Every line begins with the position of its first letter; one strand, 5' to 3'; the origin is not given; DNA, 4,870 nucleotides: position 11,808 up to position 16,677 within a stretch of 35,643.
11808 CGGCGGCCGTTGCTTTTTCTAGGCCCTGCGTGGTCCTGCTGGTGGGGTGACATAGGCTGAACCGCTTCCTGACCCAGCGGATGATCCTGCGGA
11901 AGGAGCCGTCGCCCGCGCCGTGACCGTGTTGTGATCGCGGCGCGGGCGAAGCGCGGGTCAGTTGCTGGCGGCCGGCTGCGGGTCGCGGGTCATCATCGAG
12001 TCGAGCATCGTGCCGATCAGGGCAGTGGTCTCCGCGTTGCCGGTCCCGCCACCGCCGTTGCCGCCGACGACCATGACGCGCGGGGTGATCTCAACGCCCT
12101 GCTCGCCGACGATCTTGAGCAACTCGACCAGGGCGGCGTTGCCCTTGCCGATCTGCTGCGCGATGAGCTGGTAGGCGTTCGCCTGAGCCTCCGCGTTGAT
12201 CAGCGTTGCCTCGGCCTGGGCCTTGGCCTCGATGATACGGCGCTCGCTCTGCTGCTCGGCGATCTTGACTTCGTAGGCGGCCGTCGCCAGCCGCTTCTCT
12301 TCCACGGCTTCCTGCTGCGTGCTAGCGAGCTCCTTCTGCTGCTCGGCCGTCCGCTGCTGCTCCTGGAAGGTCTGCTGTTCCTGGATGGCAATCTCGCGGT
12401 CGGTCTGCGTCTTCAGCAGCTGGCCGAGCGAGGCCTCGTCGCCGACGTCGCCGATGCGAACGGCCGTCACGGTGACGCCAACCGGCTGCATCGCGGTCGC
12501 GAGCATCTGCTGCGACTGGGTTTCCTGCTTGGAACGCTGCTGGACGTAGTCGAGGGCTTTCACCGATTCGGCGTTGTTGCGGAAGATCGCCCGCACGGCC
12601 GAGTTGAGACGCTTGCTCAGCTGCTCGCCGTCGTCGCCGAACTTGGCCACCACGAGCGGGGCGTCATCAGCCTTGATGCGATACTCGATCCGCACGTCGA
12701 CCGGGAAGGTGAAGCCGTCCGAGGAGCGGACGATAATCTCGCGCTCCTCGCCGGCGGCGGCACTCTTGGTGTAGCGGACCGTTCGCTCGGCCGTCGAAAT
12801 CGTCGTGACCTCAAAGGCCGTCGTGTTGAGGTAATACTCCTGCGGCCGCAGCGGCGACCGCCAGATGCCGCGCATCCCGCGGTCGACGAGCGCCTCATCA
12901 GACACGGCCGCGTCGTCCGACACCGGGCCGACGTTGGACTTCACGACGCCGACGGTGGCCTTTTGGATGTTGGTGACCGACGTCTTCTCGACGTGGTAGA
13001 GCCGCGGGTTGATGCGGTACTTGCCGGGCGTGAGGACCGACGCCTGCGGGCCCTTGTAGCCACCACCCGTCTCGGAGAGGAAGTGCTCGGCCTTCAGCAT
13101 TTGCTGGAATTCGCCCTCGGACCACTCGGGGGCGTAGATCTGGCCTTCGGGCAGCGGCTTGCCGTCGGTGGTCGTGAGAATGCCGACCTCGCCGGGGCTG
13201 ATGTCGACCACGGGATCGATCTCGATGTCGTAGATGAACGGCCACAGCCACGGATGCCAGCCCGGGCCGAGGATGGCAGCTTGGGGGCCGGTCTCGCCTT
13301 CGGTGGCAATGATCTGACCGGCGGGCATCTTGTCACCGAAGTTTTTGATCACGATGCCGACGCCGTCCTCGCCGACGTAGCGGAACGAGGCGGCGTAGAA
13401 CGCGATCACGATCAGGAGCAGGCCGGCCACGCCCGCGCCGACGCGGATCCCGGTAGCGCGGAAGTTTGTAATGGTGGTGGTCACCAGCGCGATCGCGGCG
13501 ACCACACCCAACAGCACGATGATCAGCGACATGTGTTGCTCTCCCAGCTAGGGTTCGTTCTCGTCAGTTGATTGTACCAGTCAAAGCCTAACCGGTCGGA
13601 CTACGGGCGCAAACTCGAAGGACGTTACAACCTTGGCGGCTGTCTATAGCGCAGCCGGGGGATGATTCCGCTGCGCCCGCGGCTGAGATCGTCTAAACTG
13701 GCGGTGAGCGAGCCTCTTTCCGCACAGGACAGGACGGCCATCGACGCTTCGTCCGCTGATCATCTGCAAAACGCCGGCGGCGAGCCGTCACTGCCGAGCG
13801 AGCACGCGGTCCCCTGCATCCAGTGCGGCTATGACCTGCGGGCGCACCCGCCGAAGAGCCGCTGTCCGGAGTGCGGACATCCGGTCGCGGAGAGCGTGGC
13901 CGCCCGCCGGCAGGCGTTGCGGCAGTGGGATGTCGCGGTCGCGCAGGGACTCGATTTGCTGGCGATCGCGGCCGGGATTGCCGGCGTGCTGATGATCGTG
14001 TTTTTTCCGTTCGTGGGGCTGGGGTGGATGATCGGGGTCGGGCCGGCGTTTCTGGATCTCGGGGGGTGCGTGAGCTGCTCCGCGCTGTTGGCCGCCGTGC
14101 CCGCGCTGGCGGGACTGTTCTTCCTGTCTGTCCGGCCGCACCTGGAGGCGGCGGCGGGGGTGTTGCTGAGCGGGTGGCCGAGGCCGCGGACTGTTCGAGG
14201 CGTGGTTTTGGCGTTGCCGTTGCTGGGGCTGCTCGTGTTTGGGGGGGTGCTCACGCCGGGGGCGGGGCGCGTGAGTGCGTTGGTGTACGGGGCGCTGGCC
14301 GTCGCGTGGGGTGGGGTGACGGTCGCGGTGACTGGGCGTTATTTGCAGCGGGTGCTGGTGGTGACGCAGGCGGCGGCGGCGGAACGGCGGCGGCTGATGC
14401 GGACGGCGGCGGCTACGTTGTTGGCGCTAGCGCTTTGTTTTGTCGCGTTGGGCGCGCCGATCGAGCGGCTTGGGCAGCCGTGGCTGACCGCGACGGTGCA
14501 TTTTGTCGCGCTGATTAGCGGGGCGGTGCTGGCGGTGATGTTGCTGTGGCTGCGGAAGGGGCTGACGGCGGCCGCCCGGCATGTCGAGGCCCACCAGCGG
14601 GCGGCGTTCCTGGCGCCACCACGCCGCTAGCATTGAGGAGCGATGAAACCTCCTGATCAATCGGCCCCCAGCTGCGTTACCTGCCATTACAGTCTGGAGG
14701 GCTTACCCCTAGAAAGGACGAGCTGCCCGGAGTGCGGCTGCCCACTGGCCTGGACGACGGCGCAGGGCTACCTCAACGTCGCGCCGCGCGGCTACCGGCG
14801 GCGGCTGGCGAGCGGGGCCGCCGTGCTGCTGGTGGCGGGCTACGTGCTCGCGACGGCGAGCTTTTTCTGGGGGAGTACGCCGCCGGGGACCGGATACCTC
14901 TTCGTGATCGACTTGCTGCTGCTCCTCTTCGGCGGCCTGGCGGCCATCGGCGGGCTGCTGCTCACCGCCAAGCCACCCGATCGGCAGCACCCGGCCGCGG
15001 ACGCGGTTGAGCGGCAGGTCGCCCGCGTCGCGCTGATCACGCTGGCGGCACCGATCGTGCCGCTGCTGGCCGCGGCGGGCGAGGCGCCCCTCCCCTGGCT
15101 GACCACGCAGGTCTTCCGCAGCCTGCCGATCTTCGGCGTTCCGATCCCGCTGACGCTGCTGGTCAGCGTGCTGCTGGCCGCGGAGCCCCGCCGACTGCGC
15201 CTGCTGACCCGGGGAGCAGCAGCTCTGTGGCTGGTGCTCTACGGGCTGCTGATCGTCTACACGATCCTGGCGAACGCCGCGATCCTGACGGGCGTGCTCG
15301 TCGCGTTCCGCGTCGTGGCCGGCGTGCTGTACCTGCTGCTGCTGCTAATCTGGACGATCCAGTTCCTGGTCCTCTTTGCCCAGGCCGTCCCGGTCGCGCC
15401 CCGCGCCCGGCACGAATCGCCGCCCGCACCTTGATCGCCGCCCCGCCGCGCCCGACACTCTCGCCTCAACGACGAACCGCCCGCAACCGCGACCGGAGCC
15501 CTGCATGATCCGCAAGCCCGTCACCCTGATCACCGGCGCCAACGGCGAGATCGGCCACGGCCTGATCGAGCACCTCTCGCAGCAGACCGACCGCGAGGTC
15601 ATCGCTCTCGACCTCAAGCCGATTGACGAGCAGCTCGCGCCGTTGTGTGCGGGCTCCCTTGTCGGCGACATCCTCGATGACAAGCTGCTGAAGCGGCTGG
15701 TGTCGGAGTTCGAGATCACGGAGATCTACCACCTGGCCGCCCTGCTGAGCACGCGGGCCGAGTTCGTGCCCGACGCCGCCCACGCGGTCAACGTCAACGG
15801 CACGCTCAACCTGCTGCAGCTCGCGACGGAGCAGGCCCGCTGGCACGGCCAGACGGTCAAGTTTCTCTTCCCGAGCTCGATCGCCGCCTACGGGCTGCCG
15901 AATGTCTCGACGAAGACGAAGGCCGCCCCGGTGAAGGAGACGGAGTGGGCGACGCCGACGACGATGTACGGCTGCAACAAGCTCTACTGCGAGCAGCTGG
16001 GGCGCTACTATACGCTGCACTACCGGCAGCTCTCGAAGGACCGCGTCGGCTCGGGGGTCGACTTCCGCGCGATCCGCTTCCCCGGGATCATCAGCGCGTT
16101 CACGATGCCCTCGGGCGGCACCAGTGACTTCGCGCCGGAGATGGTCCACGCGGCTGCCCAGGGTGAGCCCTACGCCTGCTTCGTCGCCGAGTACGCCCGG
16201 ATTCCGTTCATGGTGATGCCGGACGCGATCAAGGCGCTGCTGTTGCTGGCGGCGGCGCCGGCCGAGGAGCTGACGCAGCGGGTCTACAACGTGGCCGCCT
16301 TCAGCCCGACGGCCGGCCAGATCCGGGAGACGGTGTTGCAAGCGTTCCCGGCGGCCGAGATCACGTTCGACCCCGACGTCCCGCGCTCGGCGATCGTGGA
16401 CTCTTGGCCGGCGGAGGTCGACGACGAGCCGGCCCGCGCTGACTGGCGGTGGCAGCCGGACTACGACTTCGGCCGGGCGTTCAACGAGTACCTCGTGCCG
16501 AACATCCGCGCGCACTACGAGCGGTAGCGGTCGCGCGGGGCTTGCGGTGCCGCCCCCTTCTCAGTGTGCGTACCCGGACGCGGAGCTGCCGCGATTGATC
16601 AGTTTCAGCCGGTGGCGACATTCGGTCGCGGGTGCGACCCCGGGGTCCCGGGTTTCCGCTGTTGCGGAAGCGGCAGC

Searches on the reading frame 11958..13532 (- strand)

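Call 45: search_protein_families(library=pfam, proteins=[window:11958-13532:-], max_evalue=0.001)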
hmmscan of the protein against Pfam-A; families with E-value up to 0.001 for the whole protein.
window:11958-13532:- (524 aa): 1 family
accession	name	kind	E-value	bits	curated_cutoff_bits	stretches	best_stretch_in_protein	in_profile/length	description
PF01145.31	Band_7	-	2.7e-13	50.8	23.6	1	241-400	34-176/176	SPFH domain / Band 7 family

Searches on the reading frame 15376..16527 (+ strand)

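Call 46: search_protein_families(library=pfam, proteins=[window:15376-16527:+], max_evalue=0.001)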
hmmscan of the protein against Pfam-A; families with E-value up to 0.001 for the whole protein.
window:15376-16527:+ (383 aa): 6 families
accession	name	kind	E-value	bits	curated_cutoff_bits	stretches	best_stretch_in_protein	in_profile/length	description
PF01370.27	Epimerase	-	1.3e-27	97.2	20.9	1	51-307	2-240/240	NAD dependent epimerase/dehydratase family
PF16363.11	GDP_Man_Dehyd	-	3.1e-21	76.6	27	1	51-216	1-171/332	GDP-mannose 4,6 dehydratase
PF04321.23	RmlD_sub_bind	-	2e-09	37.4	27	1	51-208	4-135/287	RmlD substrate binding domain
PF02719.21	Polysacc_synt_2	-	7.8e-09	35.6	20.2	1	51-153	2-118/293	Polysaccharide biosynthesis protein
PF01073.25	3Beta_HSD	-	3.6e-08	33.2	22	1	51-173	1-121/280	3-beta hydroxysteroid dehydrogenase/isomerase family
PF07993.18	NAD_binding_4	-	3e-06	27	20.1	1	101-190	78-157/258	Male sterility protein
